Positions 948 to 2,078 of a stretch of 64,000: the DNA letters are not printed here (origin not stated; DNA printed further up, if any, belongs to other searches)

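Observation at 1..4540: Integrase-bearing element E1 inserted into a tRNA-Val(CAC) gene, of no family I recognise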

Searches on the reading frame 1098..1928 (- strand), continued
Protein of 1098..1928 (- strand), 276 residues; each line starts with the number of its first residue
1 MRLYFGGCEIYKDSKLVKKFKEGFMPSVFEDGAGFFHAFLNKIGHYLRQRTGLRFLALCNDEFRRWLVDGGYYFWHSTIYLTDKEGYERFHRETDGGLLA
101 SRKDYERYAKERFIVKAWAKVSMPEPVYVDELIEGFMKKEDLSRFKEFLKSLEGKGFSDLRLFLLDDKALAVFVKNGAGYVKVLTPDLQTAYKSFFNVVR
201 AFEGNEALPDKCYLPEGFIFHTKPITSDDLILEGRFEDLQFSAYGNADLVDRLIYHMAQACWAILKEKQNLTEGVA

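Call 43: find_encoding_contigs(protein=P0009, flank=10000, max_places=2)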
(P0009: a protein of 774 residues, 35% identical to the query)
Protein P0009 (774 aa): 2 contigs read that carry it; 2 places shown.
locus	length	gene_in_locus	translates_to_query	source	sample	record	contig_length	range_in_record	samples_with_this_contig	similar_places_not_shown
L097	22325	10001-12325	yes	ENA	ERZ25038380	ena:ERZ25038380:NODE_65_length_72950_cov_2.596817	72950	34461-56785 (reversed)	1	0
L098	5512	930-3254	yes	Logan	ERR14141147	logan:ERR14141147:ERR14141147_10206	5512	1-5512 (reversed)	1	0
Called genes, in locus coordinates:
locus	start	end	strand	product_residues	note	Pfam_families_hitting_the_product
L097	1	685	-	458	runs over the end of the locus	-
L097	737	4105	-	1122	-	PF20473:MmeI_Mtase, PF07669:Eco57I, PF02384:N6_Mtase (weak), PF12950:TaqI_C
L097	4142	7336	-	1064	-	PF13091:PLDc_2, PF00270:DEAD (faint), PF04851:ResIII (weak), PF00176:SNF2-rel_dom, PF00271:Helicase_C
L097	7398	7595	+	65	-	-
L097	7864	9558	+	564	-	-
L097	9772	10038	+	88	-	PF18903:DUF5659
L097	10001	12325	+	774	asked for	PF12965:DUF3854, PF27228:MTBMA_p00010_2nd (weak), PF25213:HVO_A0261_N (faint)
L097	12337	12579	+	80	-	-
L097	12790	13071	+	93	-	-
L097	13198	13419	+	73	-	PF01381:HTH_3 (faint)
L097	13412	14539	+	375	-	PF00589:Phage_integrase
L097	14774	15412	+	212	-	PF00881:Nitroreductase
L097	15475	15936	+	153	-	PF00300:His_Phos_1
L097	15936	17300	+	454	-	-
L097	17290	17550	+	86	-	PF26551:DUF8180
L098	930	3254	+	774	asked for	PF12965:DUF3854, PF27228:MTBMA_p00010_2nd (weak), PF25213:HVO_A0261_N (faint)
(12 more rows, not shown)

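Call 51: find_homologous_proteins(query=window:1098-1928:-, max_evalue=0.001)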
Query window:1098-1928:- (276 aa): 1 proteins with E <= 0.001 among 741 candidates.
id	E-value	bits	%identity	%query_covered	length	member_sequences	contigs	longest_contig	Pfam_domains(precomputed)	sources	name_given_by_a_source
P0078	4.2e-186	635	100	100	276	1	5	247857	-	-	-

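Call 52: find_homologous_proteins(query=L001:12927-13958:-, max_evalue=0.001)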
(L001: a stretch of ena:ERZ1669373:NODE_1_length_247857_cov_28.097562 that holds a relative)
Query L001:12927-13958:- (343 aa): 4 proteins with E <= 0.001 among 4590 candidates.
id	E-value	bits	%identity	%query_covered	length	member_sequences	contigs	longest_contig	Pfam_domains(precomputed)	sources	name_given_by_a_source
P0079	2.9e-226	768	100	100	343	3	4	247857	-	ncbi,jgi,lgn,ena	jgi:hypothetical protein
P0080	2.4e-112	394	54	95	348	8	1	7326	-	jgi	-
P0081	1.6e-84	303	45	93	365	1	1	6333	-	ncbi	-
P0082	4.8e-57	212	45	65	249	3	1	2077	-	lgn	-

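Call 54: search_protein_families(library=ncbifam, proteins=[window:1098-1928:-, P0079, L001:14271-17054:+, L001:17399-17734:+, L001:18877-19452:+], max_evalue=0.05)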
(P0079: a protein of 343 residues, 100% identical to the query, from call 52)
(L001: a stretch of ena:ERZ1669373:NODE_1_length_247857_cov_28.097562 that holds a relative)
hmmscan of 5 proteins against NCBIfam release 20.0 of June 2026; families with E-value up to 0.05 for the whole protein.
window:1098-1928:- (276 aa): 0 families

P0079 (343 aa): 4 families
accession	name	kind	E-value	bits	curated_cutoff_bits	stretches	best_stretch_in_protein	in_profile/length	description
NF038403.1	perm_prefix_1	domain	0.00063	19.5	30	1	269-290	27-48/59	permease prefix domain 1-containing protein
NF040500.1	Bdr_N_group2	subfamily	0.018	14.8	40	0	262-284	8-29/47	Bdr family repetitive protein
NF002362.0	PRK01343.1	equivalog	0.024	14.3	79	0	224-249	18-41/66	DNA gyrase inhibitor YacG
NF003356.0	PRK04405.1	subfamily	0.037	13.1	339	0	236-305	55-127/299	peptidylprolyl isomerase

L001:14271-17054:+ (927 aa): 1 family
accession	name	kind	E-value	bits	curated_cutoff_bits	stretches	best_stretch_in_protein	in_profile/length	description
TIGR00295.1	TIGR00295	hypoth_equivalog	0.0085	15.9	172.35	0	47-91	79-122/164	TIGR00295 family protein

L001:17399-17734:+ (111 aa): 0 families

L001:18877-19452:+ (191 aa): 0 families

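Call 60: predict_structure(protein=P0078)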
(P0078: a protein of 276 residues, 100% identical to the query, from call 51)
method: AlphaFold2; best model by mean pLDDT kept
length: 276 residues; sequences in the alignment: 1
mean_pLDDT: 43.2   pTM: 0.29
mean pLDDT of the five models: 43.2, 36.3, 36.2, 36.2, 34.3
residues with pLDDT >= 90: 0; 70-90: 0; 50-70: 66; < 50: 210
segments of 3 or more residues with pLDDT < 50: 1-85, 94-106, 108-140, 151-162, 167-169, 175-179, 201-208, 215-219, 221-245, 247-252, 274-276
pLDDT, mean of each block of 10 residues (from residue 1): 37 38 35 40 42 37 42 32 45 46 46 31 31 42 53 43 49 47 51 53 48 49 41 40 41 52 52 47
secondary structure, 60 per line:
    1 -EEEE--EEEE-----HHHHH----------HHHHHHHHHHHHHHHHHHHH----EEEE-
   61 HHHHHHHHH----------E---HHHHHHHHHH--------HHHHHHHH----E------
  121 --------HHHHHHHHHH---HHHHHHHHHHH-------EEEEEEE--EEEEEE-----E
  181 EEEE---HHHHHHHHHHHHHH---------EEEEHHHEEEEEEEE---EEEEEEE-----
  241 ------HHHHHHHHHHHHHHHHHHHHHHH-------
elements in order: E2-5 E8-11 H17-21 H32-51 E56-59 H61-69 H84-93 H102-109 H129-138 H142-152 E160-166 E169-174 E180-184 H188-201 E211-214 E218-225 E229-235 H247-269
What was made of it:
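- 1098..1928 (-): p276, a strict ORFan and element-specific cargo inserted between p124 and p87. The single-sequence AlphaFold2 model has pLDDT 43 and is unusable (call 60).
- Tried and rejected: The single-sequence AlphaFold2 model was unusable, with pLDDT 43 (call 60).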

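Call 61: predict_structure(alignment_id=A2)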
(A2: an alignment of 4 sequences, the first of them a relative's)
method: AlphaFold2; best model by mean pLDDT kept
length: 343 residues; sequences in the alignment: 4
mean_pLDDT: 71.9   pTM: 0.51
mean pLDDT of the five models: 71.9, 69.0, 68.7, 67.1, 62.9
residues with pLDDT >= 90: 70; 70-90: 145; 50-70: 57; < 50: 71
segments of 3 or more residues with pLDDT < 50: 63-86, 95-98, 308-343
pLDDT, mean of each block of 10 residues (from residue 1): 79 74 56 58 82 83 44 40 49 50 67 75 76 70 84 88 90 86 93 90 82 65 81 79 87 91 95 88 90 90 66 40 36 30 28
secondary structure, 60 per line:
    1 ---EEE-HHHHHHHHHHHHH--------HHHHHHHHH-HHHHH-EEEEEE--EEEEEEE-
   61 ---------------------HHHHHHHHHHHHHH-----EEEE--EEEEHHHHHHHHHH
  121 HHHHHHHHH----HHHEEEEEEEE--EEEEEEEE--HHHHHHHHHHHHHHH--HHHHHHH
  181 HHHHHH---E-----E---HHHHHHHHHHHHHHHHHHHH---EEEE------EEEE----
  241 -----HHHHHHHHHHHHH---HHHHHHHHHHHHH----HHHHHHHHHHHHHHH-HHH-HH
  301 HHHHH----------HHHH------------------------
elements in order: E4-6 H8-20 H29-37 H39-43 E45-50 E53-59 H82-95 E101-104 E107-110 H111-129 E137-144 E147-154 H157-171 H174-186 H200-219 E223-226 E233-236 H246-258 H262-274 H279-293 H299-305 H316-319

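Call 64: search_dna_similar(query=P0001, collection=plasmids, mode=protein, max_rows=15)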
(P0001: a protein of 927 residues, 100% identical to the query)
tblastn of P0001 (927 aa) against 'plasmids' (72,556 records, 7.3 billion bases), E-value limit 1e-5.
Records with a match: 53; places in all: 70; records where one place covers at least 80% of the query: 0.
Best place of each record, by identity: <60% 53.
By first word of the organism name: Leptospira 11; Ralstonia 8; Nostoc 5; Enterobacter 4; Leptolyngbya 4; Cyanobacterium 3; Gloeothece 3; Caballeronia 2; Janthinobacterium 1; Pseudomonas 1; and 11 more.
By predicted mobility (MOB-suite, as given by PLSDB): non-mobilizable 34; mobilizable 13; conjugative 6.
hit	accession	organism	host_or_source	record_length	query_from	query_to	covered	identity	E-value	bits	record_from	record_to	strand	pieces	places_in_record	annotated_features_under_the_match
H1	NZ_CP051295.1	Ralstonia solanacearum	Plantain,cell culture,stem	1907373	335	726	42%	28.7%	3e-16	92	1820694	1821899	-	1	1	none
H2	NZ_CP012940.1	Ralstonia solanacearum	plantain,cell culture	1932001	335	726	42%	28.7%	3e-16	92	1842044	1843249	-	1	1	none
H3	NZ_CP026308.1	Ralstonia solanacearum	Musa sp.,pure culture,plants with Moko ...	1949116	335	726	42%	28.7%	3e-16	92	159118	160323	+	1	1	none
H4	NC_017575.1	Ralstonia solanacearum Po82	-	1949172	335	726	42%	28.7%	3e-16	92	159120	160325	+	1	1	none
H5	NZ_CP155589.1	Ralstonia solanacearum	Musa sp.,cell culture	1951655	335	726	42%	28.7%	3e-16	92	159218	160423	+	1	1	none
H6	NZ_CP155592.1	Ralstonia solanacearum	Musa sp.,cell culture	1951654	335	726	42%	28.7%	3e-16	92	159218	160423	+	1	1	none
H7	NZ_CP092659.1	Leptospira kirschneri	Homo sapiens,blood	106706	318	724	44%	27.3%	2e-11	76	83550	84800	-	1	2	CHC2 zinc finger domain-containing protein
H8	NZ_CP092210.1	Leptospira weilii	Homo sapiens,blood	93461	324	727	44%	27.4%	8e-11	74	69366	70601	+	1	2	CHC2 zinc finger domain-containing protein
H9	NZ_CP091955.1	Leptospira noguchii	-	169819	331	727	43%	26.9%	4e-10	72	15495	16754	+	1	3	CHC2 zinc finger domain-containing protein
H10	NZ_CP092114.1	Leptospira noguchii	Bos taurus,Cell culture,urine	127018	352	727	41%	27.9%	9e-10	71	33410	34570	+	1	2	CHC2 zinc finger domain-containing protein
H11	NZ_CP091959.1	Leptospira noguchii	Bos taurus,Cell culture,urine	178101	352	727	41%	27.9%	1e-9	71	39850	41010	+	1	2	CHC2 zinc finger domain-containing protein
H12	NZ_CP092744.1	Leptospira interrogans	Homo sapiens,blood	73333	377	727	38%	28.5%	3e-10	72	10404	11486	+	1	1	CHC2 zinc finger domain-containing protein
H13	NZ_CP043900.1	Leptospira interrogans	Homo sapiens,cell culture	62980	377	727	38%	28.5%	7e-10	71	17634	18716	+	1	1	CHC2 zinc finger domain-containing protein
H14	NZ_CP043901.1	Leptospira interrogans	Homo sapiens,cell culture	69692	377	727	38%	28.5%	7e-10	71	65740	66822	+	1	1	CHC2 zinc finger domain-containing protein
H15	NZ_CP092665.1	Leptospira interrogans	Homo sapiens,blood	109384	377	727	38%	28.5%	8e-10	71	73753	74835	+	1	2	CHC2 zinc finger domain-containing protein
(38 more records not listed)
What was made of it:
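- Closest known: Cyanobacterial CyRepA plasmids. Different: The matches of E1 Rep to PLSDB plasmids, which include cyanobacterial ones, are partial and below 60% identity; the best listed reach about 29% (call 64).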

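Call 65: search_dna_similar(query=P0001, collection=phages, mode=protein, max_rows=15)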
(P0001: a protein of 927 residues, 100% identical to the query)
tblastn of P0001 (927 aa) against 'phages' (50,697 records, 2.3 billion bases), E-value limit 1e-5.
Records with a match: 4; places in all: 4; records where one place covers at least 80% of the query: 0.
Best place of each record, by identity: <60% 4.
By first word of the organism name: Stenotrophomonas 2; Caudoviricetes 1; Pseudoxanthomonas 1.
By host as written in the record: Stenotrophomonas maltophilia D1585 2; - 1; Pseudoxanthomonas kaohsiungensis 1.
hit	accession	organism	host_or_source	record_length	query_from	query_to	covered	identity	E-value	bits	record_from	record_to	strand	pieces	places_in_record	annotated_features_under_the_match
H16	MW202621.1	Caudoviricetes sp.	Manatee Spring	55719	96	450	38%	25.1%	5e-9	67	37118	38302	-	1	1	virulence associated protein E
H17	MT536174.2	Stenotrophomonas phage vB_SmaS-AXL_3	Stenotrophomonas maltophilia D1585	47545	46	279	25%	31.1%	3e-11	74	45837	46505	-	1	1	primase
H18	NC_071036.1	Stenotrophomonas phage vB_SmaS-AXL_3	Stenotrophomonas maltophilia D1585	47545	46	279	25%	31.1%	3e-11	74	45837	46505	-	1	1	primase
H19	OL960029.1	Pseudoxanthomonas phage PW916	Pseudoxanthomonas kaohsiungensis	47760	80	279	22%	35.9%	1e-11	76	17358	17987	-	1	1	primase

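Call 66: fold_search(model_id=the predicted structure, library=pdb)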
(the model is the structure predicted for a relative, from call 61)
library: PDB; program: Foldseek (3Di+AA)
matches with E <= 10: 509; with E <= 0.001: 0
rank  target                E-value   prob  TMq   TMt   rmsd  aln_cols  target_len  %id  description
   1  8ure_A                3.0e-02  0.51  0.14  0.12  14.8       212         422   14  CryoEM Structure of Allosterically Switchable De Novo Protein sr312, in Open State with Effector Peptide (released 2024-08-14)
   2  1eh1                  7.7e-02  0.14  0.12  0.18  20.2       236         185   12  RIBOSOME RECYCLING FACTOR FROM THERMUS THERMOPHILUS (released 2000-11-15)
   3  9dd4_A                1.0e-01  0.63  0.15  0.34   9.8       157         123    6  Crystal Structure of Designed facilitated dissociation target LHD101An1: LHD101A with an N-terminal extension (released 2025-08-20)
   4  7mwr_A                1.4e-01  0.69  0.16  0.24   8.4       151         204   10  Structure of De Novo designed beta sheet heterodimer LHD101A53/B4 (released 2022-01-19)
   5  6m36_A                1.9e-01  0.18  0.12  0.27   9.7       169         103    6  The crystal structure of B. subtilis RsbV/RsbW complex in the monoclinic crystal form (released 2020-07-15)
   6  4gfq                  2.0e-01  0.08  0.11  0.17  20.9       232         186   11  2.65 Angstrom Resolution Crystal Structure of Ribosome Recycling Factor (frr) from Bacillus anthracis (released 2012-08-15)
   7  9dd0_B                2.2e-01  0.57  0.15  0.34   9.7       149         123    6  Designed allosteric facilitated dissociation switch AS1 in complex state TH with methylated lysines, crystal #2 (released 2025-08-20)
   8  9drl_B                2.6e-01  0.44  0.15  0.14   8.1       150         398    9  Cryo-EM structure of the T33-549 tetrahedral cage (released 2025-08-06)
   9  9rma_C                2.6e-01  0.06  0.12  0.10  18.8       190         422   12  Cryo-EM structure of alphaM I-domain:C3d-anti-CR3-Nb complex focused refinement from the alphaM/beta2:C3d-anti-CR3-Nb  (released 2026-03-25)
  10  9dcz_D                2.9e-01  0.47  0.15  0.33   9.0       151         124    6  Designed allosteric facilitated dissociation switch AS1 in complex state TH with methylated lysines, crystal #1 (released 2025-08-20)
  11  9dcz_B                2.9e-01  0.44  0.15  0.33   9.1       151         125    6  Designed allosteric facilitated dissociation switch AS1 in complex state TH with methylated lysines, crystal #1 (released 2025-08-20)
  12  9dd0_D                3.2e-01  0.44  0.15  0.35  10.3       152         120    6  Designed allosteric facilitated dissociation switch AS1 in complex state TH with methylated lysines, crystal #2 (released 2025-08-20)
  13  8k4i                  3.2e-01  0.12  0.14  0.24  14.4       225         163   10  Crystal structure of YajQ STM0435 (released 2024-04-17)
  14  6l6m_A                3.4e-01  0.21  0.11  0.32  15.0       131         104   14  HSP18.5 from E. histolytica (released 2020-11-04)
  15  7mwr_B                3.6e-01  0.38  0.15  0.19   8.3       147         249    8  Structure of De Novo designed beta sheet heterodimer LHD101A53/B4 (released 2022-01-19)
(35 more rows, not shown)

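Call 69: find_related_loci(query=A3, collection=viral_contigs, flank=10000)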
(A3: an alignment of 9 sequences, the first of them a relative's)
Query A3 (927 aa) in viral_contigs; peptide patterns used: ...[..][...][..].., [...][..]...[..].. (x = any residue, [..] = any of these).
163 stretches matched a pattern; 64 encode a relative of the query (tblastn E <= 1e-3); 64 distinct loci.
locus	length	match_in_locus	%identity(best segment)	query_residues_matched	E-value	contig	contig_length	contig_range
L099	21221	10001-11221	36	52-465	2e-62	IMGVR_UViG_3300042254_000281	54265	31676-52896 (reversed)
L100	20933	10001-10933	40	43-375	5e-62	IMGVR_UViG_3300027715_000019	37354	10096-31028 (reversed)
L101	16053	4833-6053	36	52-465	2e-62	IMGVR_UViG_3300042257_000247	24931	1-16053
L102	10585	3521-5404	25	144-814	5e-29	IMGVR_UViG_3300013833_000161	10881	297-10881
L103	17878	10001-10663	33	50-279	1e-17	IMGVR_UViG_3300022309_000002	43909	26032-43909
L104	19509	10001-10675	31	147-343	2e-16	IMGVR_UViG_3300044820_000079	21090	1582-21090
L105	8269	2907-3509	33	115-312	1e-15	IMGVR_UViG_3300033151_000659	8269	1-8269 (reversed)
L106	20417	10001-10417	38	142-279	2e-15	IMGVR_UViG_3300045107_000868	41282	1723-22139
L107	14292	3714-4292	32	107-299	5e-15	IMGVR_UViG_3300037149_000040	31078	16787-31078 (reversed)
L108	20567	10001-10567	34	112-301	4e-15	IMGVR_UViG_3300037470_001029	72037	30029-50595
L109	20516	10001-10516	33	112-279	6e-15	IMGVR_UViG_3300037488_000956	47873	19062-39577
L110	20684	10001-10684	31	52-298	1e-14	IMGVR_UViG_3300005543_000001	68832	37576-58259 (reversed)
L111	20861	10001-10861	30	45-335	1e-14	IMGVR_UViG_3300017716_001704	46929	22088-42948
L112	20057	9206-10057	30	53-355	2e-14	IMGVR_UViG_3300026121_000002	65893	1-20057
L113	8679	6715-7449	30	50-312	2e-14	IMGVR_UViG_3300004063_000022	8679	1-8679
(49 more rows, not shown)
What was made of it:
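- The N-terminal Rep domain resembles phage primases at 31-36% identity (calls 65, 69).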

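Call 72: fold_search(model_id=the predicted structure, library=viral)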
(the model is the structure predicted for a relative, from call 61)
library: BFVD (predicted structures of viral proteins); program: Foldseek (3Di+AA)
matches with E <= 10: 562; with E <= 0.001: 0
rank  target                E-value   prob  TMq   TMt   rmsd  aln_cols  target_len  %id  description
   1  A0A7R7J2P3            2.1e-02  0.28  0.13  0.20  12.7       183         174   14  (no name in the UniProt tables at hand)
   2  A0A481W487            2.1e-02  0.21  0.11  0.12  15.2       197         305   14  Uncharacterized protein [Pseudomonas phage Psa21]
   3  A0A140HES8            3.9e-02  0.28  0.16  0.15  17.8       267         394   13  Uncharacterized protein [Boutonnet virus]
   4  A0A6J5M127            4.6e-02  0.72  0.12  0.25  15.7       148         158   18  Uncharacterized protein [uncultured Caudovirales phage]
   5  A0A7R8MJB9            4.6e-02  0.15  0.12  0.17  20.9       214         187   13  Uncharacterized protein [Klebsiella phage vB_KvM-Eowyn]
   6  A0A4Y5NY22            8.0e-02  0.97  0.15  0.37  11.4        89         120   15  (no name in the UniProt tables at hand)
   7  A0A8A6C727            1.2e-01  0.30  0.15  0.29  12.8       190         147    9  (no name in the UniProt tables at hand)
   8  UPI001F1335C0         1.3e-01  0.38  0.14  0.33  11.3       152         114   11  (no name look-up for this kind of identifier)
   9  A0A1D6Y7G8            1.3e-01  0.18  0.11  0.16  19.5       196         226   11  (no name in the UniProt tables at hand)
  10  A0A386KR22            1.8e-01  0.35  0.14  0.24  19.4       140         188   15  Uncharacterized protein [Caulobacter phage Kronos]
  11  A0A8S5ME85            1.8e-01  0.09  0.13  0.18  23.2       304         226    9  Uncharacterized protein [Siphoviridae sp. ctYh54]
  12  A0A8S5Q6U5            1.9e-01  0.05  0.10  0.07  25.9       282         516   11  Uncharacterized protein [Inoviridae sp. ctsTh7]
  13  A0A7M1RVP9            2.0e-01  0.98  0.14  0.28   4.7        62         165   26  HNH nuclease domain-containing protein [uncultured phage cr118_1]
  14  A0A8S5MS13            2.0e-01  0.89  0.19  0.47   6.5        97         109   21  DNA gyrase subunit A [Siphoviridae sp. ctouo22]
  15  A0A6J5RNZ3            2.0e-01  0.89  0.14  0.33  11.2        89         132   20  Uncharacterized protein [uncultured Caudovirales phage]
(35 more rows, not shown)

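Call 74: search_protein_representatives(protein=P0078)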
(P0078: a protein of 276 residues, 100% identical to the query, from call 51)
Query: 276 residues. Proteins with E-value up to 0.001 (for the whole library): 1; up to 1e-10: 1; up to 1e-30: 1. The best 1 are listed.
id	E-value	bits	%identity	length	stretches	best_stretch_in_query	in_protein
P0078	1.3e-186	635.0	100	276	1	1-276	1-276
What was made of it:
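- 1098..1928 (-): No homologue other than itself in 5.8 billion clusters (call 51) or in 1.84 billion representatives by full phmmer (call 74).
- Tried and rejected: No homologue exists anywhere (calls 51, 74).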

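Call 85: search_protein_families(library=padloc, proteins=[window:1098-1928:-, P0079, L001:14271-17054:+, L001:17065-17421:+, L001:17399-17734:+, L001:18877-19452:+, L001:12587-12856:-], max_evalue=0.01)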
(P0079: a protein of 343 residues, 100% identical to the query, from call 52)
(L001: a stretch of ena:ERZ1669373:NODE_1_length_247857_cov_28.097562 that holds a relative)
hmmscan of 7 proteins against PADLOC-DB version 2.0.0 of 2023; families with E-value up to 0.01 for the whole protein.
window:1098-1928:- (276 aa): 0 families

P0079 (343 aa): 0 families

L001:14271-17054:+ (927 aa): 0 families

L001:17065-17421:+ (118 aa): 0 families

L001:17399-17734:+ (111 aa): 0 families

L001:18877-19452:+ (191 aa): 0 families

L001:12587-12856:- (89 aa): 0 families

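Call 92: search_solved_structures(query=A3, max_evalue=0.1)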
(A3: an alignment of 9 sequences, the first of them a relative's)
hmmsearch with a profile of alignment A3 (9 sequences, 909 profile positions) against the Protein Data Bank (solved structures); distinct sequences matched with E-value up to 0.1: 1.
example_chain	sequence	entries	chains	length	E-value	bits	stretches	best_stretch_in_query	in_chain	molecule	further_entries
7vcf_G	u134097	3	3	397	0.03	15.4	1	398-421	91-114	Toc34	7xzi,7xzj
